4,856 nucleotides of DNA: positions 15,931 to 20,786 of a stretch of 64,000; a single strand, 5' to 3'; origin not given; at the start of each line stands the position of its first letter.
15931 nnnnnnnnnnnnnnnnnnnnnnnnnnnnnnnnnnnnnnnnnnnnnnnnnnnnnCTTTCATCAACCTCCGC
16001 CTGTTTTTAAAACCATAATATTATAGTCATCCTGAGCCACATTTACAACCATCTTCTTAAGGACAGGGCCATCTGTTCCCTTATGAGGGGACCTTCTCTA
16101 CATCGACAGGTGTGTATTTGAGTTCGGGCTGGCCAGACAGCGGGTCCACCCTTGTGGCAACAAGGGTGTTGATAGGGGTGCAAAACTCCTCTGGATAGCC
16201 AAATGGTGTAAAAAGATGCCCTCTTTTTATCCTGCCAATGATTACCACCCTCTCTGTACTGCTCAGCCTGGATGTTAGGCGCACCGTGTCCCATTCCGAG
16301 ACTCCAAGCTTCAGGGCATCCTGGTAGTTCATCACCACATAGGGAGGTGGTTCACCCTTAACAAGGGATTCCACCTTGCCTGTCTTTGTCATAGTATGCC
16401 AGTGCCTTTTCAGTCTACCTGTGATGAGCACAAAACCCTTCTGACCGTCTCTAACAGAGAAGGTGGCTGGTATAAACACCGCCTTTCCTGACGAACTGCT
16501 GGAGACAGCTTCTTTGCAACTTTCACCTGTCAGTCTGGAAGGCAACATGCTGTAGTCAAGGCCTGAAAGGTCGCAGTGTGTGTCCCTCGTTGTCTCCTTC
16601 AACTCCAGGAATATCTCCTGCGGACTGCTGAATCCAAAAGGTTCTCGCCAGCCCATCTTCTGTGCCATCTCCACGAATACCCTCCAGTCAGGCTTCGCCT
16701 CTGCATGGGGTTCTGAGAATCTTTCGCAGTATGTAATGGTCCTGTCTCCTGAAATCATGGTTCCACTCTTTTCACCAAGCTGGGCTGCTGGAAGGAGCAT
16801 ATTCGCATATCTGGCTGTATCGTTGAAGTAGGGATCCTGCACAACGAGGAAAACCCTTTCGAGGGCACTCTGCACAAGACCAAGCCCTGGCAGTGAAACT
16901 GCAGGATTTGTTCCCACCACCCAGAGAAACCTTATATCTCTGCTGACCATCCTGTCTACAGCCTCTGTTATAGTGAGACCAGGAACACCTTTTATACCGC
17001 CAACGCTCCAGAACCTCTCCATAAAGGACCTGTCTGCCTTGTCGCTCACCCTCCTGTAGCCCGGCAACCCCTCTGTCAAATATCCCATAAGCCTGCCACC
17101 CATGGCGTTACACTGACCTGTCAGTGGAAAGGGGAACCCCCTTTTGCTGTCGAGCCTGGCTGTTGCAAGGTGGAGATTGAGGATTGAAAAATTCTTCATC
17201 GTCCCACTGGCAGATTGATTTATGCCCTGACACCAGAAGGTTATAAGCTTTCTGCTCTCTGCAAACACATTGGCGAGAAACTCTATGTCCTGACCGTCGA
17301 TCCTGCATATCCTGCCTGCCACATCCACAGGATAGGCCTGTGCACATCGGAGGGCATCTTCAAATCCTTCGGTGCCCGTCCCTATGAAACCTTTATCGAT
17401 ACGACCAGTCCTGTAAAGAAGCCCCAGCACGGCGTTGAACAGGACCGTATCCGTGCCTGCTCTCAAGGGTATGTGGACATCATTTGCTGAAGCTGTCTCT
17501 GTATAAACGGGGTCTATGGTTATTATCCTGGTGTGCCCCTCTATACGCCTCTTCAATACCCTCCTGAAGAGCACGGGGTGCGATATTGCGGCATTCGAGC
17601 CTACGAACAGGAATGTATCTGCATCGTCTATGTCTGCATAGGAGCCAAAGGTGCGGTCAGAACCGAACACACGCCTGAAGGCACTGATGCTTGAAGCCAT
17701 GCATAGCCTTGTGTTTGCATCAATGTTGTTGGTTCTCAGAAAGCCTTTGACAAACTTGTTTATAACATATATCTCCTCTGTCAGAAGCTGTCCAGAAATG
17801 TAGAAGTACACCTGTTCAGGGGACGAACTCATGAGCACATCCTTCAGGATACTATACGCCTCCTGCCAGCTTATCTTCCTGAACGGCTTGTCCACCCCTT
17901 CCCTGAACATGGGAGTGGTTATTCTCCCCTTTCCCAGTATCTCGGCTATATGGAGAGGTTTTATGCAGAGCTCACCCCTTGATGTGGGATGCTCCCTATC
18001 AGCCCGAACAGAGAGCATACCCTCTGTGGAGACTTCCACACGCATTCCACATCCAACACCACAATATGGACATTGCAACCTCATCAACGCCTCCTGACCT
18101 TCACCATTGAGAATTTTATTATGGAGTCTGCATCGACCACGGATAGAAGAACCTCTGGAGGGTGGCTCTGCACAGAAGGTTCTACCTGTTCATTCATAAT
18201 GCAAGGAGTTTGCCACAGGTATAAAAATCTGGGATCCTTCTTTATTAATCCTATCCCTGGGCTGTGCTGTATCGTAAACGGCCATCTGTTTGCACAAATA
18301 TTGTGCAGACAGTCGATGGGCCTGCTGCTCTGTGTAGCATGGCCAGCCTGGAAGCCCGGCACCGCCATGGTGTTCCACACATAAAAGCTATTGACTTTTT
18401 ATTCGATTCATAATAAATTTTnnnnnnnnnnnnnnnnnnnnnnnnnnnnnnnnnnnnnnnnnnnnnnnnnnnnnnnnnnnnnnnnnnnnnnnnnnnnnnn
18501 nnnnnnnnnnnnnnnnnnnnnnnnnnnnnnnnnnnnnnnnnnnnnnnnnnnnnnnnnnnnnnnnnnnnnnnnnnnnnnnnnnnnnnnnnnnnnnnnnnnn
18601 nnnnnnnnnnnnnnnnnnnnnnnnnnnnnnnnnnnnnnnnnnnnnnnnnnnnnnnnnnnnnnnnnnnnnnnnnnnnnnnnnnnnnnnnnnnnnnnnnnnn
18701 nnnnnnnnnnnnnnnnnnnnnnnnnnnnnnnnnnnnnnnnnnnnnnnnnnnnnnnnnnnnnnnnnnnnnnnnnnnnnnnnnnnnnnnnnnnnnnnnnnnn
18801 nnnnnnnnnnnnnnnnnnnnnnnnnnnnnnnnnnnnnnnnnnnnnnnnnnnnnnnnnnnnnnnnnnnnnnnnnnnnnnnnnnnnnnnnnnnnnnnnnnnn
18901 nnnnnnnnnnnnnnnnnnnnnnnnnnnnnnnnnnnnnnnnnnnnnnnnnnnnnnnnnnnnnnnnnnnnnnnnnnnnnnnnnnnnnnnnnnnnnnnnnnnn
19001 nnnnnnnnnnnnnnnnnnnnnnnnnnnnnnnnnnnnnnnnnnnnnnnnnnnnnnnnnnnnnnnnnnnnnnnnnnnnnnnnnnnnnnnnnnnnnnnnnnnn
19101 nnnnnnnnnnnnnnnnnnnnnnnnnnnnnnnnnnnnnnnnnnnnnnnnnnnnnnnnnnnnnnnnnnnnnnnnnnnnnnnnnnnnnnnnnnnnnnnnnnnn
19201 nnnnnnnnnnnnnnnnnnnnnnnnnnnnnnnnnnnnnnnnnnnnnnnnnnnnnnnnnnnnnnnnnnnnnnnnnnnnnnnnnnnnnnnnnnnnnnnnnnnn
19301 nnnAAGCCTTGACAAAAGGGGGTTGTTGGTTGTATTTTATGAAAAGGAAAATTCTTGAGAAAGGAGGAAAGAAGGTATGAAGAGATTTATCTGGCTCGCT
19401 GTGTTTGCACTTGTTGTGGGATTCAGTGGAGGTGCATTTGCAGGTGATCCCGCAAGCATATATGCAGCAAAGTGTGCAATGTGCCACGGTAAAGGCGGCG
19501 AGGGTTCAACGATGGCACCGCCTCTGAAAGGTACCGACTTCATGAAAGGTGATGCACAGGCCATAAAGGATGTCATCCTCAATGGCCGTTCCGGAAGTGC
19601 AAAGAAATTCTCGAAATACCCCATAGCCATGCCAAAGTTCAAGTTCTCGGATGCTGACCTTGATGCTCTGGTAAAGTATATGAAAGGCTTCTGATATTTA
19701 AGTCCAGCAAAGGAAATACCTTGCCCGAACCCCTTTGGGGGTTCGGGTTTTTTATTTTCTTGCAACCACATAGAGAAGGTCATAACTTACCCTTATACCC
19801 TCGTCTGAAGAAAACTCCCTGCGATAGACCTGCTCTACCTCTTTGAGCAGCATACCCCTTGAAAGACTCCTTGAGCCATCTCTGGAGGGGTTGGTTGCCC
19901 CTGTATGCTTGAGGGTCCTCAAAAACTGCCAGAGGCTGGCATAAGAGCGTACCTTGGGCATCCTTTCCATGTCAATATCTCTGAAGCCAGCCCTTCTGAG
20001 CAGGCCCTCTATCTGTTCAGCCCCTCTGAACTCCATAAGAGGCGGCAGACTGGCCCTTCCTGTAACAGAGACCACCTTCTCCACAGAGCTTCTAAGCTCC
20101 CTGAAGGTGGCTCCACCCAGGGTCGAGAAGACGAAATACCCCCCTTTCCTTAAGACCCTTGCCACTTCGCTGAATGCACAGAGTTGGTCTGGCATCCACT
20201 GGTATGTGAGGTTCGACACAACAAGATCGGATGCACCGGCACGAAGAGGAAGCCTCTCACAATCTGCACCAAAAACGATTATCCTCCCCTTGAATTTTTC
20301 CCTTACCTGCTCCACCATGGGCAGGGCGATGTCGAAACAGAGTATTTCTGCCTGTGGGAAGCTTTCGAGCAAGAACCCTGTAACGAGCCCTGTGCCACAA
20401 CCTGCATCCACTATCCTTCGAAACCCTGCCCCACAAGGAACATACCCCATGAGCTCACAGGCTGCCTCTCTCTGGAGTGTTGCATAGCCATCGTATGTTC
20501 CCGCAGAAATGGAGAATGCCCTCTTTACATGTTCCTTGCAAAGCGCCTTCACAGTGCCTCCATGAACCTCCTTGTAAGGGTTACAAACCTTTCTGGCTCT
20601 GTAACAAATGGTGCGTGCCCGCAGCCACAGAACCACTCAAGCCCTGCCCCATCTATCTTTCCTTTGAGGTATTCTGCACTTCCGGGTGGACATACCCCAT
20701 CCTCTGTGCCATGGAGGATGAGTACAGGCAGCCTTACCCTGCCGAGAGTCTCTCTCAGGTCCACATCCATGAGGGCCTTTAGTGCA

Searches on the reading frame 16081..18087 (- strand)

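Call 69: search_protein_families(library=pfam, proteins=[window:16081-18087:-], max_evalue=0.001)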
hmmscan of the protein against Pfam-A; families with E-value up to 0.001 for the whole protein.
window:16081-18087:- (668 aa): 3 families
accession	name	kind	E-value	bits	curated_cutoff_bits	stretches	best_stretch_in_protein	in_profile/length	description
PF00384.28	Molybdopterin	-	1.8e-52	179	24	1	55-476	1-352/353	Molybdopterin oxidoreductase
PF01568.27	Molydop_binding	-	2.6e-24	85.8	26.8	1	552-660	1-110/110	Molydopterin dinucleotide binding domain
PF04879.21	Molybdop_Fe4S4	-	1.6e-12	47.6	22.7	1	5-44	7-46/55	Molybdopterin oxidoreductase Fe4S4 domain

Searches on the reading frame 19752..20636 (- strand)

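Call 69: search_protein_families(library=pfam, proteins=[window:19752-20636:-], max_evalue=0.001)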
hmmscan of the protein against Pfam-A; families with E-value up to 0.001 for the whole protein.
window:19752-20636:- (294 aa): 9 families
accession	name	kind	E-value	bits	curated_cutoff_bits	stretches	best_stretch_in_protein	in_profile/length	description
PF08241.18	Methyltransf_11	-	1.9e-19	70.5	21.2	1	76-170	1-95/95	Methyltransferase domain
PF13649.12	Methyltransf_25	-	9.7e-18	65.1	27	1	75-166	1-97/97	Methyltransferase domain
PF08242.18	Methyltransf_12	-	1.7e-12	48.3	30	1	76-168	1-98/98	Methyltransferase domain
PF13847.12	Methyltransf_31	-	9.2e-11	42.1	27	1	74-177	6-114/145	Methyltransferase domain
PF13489.12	Methyltransf_23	-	4.1e-10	40.1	27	1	73-220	24-161/164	Methyltransferase domain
PF01209.24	Ubie_methyltran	-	1e-06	28.8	20.1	1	73-170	49-151/233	ubiE/COQ5 methyltransferase family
PF03141.22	Methyltransf_29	-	7e-05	22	23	1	68-173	114-220/506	Putative S-adenosyl-L-methionine-dependent methyltransferase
PF00891.24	Methyltransf_2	-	7.9e-05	22.5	22.3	1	70-219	61-210/210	O-methyltransferase domain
PF05175.20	MTS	-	0.00056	20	23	1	73-117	33-77/170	Methyltransferase small domain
